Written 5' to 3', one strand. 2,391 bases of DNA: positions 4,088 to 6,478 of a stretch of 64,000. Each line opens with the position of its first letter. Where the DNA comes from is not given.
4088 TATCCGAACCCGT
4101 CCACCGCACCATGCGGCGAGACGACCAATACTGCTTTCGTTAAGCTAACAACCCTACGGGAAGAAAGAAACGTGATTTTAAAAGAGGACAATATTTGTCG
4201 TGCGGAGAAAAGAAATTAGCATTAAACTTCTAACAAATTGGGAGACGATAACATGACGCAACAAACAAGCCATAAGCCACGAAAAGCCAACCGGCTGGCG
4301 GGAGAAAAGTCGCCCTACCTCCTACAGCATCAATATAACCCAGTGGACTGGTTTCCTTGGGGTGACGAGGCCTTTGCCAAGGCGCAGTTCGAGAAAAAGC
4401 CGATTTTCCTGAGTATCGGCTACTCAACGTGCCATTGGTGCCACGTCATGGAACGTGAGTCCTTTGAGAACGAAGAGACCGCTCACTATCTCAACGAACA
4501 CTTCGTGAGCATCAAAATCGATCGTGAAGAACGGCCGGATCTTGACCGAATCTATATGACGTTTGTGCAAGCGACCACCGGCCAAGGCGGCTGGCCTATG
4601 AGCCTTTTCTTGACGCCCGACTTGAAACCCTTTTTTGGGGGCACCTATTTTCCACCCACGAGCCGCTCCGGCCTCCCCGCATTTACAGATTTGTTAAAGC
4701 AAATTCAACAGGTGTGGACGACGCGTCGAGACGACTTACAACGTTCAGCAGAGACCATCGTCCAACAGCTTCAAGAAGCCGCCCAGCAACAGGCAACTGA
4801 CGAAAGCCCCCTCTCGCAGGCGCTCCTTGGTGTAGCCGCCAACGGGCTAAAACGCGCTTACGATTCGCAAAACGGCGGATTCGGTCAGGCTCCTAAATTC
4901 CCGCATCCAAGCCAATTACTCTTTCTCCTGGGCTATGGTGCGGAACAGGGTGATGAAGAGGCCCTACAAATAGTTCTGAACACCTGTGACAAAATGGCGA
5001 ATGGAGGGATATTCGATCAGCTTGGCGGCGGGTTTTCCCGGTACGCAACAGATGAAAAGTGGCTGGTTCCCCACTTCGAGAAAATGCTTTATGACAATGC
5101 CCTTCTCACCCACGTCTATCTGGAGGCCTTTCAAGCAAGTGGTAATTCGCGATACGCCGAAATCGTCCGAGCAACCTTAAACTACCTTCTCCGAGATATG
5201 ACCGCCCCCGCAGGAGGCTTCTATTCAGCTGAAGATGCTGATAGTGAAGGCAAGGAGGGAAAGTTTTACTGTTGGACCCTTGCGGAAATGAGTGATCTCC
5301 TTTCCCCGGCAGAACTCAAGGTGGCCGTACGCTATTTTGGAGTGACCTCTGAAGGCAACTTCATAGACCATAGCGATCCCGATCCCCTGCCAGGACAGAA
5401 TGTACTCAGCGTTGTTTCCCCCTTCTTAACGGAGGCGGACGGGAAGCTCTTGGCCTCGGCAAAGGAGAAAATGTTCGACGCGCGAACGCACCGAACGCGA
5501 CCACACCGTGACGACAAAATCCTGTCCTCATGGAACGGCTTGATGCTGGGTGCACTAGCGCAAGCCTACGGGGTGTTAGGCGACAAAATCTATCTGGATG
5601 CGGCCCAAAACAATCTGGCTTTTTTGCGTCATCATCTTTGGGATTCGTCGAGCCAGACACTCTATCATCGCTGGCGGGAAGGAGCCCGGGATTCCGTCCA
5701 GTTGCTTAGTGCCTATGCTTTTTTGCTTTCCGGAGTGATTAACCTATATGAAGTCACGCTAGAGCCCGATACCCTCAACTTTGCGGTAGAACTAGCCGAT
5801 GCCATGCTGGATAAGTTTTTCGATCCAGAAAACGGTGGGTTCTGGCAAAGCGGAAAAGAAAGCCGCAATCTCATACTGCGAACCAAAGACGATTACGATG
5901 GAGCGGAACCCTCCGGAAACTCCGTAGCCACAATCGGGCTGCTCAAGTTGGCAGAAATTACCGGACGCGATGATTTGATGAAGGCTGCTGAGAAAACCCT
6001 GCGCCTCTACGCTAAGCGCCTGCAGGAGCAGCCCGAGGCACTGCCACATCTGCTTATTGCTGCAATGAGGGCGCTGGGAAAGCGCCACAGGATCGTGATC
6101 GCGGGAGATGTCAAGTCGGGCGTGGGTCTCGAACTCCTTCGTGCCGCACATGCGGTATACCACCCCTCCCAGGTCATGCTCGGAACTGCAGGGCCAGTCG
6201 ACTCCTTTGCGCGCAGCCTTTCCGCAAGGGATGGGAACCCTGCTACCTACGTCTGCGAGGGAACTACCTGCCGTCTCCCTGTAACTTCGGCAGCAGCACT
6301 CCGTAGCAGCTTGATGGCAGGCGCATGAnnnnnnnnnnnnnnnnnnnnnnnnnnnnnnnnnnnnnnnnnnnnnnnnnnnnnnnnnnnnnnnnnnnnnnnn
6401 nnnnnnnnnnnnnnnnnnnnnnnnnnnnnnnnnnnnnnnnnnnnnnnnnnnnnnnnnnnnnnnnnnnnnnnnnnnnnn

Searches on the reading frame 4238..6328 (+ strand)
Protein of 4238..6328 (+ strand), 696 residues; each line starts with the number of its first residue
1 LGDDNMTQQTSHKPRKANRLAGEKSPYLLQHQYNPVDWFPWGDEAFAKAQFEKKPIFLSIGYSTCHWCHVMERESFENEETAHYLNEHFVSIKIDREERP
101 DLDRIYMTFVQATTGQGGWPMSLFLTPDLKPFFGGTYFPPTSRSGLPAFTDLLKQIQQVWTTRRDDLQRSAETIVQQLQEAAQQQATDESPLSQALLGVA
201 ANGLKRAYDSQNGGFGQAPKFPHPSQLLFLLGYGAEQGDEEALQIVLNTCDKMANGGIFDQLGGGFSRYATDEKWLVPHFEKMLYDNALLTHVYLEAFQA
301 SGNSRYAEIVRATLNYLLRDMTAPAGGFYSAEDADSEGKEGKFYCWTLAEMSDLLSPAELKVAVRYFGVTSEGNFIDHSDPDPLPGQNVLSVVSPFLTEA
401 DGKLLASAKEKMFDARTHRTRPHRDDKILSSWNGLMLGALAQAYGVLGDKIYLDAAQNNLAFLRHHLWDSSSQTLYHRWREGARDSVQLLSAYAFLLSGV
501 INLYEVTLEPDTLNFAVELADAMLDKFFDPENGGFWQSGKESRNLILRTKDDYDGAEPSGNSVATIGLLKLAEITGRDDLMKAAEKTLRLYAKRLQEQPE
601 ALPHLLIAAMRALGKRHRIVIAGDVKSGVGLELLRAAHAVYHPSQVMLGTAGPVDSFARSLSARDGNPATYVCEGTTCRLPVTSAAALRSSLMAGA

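Call 48: search_protein_families(library=pfam, proteins=[window:4238-6328:+], max_evalue=0.0001)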
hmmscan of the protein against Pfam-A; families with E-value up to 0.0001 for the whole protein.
window:4238-6328:+ (696 aa): 4 families
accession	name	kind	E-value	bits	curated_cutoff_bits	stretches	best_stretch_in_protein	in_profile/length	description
PF03190.21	Thioredox_DsbH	-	5e-78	261.1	27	1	18-179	2-163/163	Protein of unknown function, DUF255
PF13899.12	Thioredoxin_7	-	1.5e-10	41.5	27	1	37-127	1-83/83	Thioredoxin-like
PF07470.19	Glyco_hydro_88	-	4e-06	26.5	26.6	0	428-544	26-121/352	Glycosyl Hydrolase Family 88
PF07221.17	GlcNAc_2-epim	-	6.3e-05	22.8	23.4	0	439-558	89-211/347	N-acylglucosamine 2-epimerase (GlcNAc 2-epimerase)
